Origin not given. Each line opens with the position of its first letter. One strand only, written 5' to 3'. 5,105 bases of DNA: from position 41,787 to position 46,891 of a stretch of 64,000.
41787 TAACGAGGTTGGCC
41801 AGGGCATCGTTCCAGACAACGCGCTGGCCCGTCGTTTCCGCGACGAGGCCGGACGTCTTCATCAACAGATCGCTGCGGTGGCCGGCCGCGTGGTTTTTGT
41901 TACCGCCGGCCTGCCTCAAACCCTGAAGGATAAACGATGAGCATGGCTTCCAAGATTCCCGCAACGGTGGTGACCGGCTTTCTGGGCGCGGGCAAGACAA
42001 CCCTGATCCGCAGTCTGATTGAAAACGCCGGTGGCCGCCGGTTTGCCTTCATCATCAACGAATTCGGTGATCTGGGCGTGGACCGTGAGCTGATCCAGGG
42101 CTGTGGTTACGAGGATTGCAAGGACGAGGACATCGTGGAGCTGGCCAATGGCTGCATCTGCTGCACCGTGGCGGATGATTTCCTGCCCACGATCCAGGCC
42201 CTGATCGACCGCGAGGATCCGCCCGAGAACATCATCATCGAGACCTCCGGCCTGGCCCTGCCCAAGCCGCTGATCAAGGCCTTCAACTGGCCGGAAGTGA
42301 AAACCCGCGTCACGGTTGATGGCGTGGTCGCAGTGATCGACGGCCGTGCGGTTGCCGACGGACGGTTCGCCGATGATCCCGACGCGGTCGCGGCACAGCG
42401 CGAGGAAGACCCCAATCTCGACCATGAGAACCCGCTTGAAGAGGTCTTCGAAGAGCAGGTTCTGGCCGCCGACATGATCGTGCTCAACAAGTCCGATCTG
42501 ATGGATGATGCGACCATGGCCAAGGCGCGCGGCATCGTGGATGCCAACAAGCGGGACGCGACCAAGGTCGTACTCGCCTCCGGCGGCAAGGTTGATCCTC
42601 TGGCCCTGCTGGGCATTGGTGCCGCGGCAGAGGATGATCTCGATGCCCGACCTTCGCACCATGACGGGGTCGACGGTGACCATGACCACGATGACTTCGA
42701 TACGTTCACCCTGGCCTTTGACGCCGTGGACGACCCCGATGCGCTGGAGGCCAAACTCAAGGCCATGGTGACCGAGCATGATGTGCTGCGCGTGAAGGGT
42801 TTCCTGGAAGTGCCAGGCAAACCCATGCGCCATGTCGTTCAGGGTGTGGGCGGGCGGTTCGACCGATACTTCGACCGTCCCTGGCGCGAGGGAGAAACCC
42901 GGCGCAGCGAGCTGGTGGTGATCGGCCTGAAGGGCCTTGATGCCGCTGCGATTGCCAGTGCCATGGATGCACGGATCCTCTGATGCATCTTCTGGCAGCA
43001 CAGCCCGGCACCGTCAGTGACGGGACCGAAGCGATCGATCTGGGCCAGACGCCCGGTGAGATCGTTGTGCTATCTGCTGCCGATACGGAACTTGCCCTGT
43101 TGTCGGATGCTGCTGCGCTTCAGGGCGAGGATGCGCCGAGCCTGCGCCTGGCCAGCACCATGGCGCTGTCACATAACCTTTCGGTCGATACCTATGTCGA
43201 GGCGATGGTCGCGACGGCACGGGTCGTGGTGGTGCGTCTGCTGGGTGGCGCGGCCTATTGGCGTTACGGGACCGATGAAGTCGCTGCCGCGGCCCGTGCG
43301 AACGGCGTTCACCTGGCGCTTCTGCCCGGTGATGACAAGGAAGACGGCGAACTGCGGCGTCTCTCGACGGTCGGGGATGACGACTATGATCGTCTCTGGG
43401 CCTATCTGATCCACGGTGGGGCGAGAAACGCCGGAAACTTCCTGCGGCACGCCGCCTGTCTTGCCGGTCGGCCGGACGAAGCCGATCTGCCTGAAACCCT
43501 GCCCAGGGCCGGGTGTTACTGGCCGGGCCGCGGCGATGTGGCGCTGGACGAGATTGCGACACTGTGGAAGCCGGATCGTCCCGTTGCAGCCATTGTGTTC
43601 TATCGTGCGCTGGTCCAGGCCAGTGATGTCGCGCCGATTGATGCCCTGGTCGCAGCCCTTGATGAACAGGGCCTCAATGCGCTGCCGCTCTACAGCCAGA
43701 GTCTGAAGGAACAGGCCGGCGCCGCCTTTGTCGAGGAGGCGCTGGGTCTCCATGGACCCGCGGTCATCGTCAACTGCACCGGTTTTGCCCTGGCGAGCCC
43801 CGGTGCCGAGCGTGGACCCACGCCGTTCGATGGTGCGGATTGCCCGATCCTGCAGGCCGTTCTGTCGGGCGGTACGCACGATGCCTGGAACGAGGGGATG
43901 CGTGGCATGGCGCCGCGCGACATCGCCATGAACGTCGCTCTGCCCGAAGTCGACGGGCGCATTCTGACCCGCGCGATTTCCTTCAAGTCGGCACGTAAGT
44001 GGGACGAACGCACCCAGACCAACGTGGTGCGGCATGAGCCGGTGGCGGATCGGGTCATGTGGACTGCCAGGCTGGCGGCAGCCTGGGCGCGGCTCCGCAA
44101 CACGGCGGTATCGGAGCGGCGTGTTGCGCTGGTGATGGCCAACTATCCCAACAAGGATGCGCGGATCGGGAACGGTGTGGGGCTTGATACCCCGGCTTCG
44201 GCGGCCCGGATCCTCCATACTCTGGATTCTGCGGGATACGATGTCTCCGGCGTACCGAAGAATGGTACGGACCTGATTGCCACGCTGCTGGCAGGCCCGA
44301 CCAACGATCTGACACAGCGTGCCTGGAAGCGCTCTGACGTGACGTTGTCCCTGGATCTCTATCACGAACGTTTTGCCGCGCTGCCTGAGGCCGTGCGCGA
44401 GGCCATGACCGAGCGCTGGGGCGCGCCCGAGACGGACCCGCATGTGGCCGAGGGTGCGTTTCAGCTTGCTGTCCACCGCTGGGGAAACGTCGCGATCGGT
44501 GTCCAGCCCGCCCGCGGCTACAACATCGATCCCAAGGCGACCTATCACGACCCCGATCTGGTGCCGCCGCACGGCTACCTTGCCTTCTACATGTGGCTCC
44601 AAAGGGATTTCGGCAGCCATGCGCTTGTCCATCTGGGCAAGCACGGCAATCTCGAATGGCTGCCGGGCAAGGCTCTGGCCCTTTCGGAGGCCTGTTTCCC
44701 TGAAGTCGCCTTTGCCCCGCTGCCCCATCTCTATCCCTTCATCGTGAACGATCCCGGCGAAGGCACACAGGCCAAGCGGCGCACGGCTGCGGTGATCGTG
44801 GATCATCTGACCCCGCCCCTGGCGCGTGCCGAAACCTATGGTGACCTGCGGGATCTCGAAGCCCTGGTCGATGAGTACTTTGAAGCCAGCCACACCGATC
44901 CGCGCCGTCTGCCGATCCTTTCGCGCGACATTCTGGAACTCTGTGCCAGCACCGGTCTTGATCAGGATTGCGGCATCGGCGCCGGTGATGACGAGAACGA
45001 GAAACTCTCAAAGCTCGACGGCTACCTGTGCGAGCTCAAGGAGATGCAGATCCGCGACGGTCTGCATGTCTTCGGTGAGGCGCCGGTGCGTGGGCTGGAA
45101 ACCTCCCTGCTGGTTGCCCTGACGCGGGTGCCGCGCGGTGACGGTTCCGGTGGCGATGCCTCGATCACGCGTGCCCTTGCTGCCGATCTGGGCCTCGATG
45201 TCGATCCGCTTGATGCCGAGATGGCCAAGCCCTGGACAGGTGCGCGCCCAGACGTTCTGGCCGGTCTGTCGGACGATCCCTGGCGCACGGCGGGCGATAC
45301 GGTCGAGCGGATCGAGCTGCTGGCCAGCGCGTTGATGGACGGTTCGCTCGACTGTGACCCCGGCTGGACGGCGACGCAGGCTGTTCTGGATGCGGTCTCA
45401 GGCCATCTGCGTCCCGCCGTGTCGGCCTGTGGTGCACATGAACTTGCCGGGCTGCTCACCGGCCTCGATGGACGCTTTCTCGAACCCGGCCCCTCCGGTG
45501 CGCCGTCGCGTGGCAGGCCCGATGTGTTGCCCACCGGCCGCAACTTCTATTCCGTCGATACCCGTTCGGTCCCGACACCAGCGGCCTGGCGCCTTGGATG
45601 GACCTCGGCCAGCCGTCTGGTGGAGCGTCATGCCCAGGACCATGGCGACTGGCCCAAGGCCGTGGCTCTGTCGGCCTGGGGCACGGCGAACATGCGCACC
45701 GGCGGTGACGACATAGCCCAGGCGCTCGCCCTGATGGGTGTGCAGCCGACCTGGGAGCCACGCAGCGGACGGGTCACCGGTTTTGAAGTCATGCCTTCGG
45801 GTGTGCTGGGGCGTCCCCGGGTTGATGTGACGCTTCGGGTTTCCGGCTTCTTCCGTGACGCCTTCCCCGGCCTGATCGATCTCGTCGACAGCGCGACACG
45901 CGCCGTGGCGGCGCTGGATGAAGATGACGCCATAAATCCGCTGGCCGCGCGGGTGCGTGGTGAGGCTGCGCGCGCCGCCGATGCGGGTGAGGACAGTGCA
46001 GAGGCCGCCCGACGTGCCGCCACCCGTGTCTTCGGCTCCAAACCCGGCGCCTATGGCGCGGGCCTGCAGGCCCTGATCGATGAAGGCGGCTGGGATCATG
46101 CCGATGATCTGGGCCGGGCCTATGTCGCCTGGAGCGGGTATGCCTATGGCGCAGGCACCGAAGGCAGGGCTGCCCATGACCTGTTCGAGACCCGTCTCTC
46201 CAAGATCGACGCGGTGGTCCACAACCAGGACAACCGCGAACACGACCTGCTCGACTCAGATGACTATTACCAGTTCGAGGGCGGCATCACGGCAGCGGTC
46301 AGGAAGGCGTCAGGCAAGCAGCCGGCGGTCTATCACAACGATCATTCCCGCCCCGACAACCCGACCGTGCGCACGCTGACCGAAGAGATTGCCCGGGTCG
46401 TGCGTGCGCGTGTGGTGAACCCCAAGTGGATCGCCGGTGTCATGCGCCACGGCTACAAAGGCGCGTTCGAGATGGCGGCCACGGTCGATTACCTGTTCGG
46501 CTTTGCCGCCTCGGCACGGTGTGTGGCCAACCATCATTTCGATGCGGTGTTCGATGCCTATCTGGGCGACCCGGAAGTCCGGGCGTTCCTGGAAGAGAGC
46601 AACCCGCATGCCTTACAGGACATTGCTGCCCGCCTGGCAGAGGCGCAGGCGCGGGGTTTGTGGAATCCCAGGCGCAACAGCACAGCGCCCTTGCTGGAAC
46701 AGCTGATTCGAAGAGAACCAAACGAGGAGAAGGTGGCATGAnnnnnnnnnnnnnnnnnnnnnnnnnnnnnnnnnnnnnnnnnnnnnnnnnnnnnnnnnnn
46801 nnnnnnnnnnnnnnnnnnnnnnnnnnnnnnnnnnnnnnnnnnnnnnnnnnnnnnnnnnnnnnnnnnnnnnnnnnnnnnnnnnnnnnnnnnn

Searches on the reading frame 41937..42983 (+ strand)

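Call 42: search_protein_families(library=pfam, proteins=[window:41937-42983:+], max_evalue=0.00001)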
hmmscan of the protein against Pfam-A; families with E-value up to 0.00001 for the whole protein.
window:41937-42983:+ (348 aa): 2 families
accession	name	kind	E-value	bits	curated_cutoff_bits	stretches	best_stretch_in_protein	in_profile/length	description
PF02492.25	cobW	-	7.2e-53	179.3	20.7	1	8-202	1-170/180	CobW/HypB/UreG, nucleotide-binding domain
PF07683.19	CobW_C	-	1.7e-19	69.9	22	1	254-345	1-92/94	Cobalamin synthesis protein cobW C-terminal domain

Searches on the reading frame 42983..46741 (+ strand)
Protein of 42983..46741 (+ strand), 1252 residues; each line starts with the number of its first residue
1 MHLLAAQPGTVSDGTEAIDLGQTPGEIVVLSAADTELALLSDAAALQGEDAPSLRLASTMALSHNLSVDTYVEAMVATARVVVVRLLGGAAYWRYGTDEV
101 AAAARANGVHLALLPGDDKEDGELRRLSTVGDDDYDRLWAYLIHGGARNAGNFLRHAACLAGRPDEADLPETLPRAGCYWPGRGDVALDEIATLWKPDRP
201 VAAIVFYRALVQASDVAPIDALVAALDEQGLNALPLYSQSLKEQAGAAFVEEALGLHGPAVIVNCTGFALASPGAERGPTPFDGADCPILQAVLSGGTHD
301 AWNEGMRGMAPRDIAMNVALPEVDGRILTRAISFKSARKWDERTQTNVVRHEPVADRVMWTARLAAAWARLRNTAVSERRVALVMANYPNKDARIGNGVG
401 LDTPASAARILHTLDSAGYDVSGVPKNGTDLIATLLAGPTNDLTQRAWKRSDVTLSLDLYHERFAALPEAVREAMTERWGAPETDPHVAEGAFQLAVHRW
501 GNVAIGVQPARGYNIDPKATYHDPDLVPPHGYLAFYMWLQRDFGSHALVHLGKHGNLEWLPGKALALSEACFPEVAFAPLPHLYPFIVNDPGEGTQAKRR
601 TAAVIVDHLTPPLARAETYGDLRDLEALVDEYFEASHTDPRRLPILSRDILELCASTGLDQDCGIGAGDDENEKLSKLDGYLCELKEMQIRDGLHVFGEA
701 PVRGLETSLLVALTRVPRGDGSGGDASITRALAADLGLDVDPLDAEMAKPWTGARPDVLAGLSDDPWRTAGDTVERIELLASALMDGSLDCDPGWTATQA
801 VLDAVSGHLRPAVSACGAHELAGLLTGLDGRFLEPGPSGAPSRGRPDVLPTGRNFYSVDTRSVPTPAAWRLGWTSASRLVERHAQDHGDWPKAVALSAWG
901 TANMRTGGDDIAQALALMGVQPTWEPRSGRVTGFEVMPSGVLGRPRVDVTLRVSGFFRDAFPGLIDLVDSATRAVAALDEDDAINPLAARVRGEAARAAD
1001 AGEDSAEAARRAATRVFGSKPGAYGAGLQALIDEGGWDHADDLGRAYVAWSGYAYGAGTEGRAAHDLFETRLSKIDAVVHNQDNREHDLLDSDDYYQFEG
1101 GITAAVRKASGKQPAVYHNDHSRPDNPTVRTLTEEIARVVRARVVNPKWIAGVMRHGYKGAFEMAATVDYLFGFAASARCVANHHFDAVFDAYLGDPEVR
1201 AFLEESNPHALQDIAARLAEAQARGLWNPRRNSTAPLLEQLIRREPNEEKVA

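Call 42: search_protein_families(library=pfam, proteins=[window:42983-46741:+], max_evalue=0.00001)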
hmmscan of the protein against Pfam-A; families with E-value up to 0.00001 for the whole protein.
window:42983-46741:+ (1252 aa): 1 family
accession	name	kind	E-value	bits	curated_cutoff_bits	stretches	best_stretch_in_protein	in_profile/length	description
PF02514.21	CobN-Mg_chel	-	0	1301.8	24.5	1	139-1232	1-1088/1090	CobN/Magnesium Chelatase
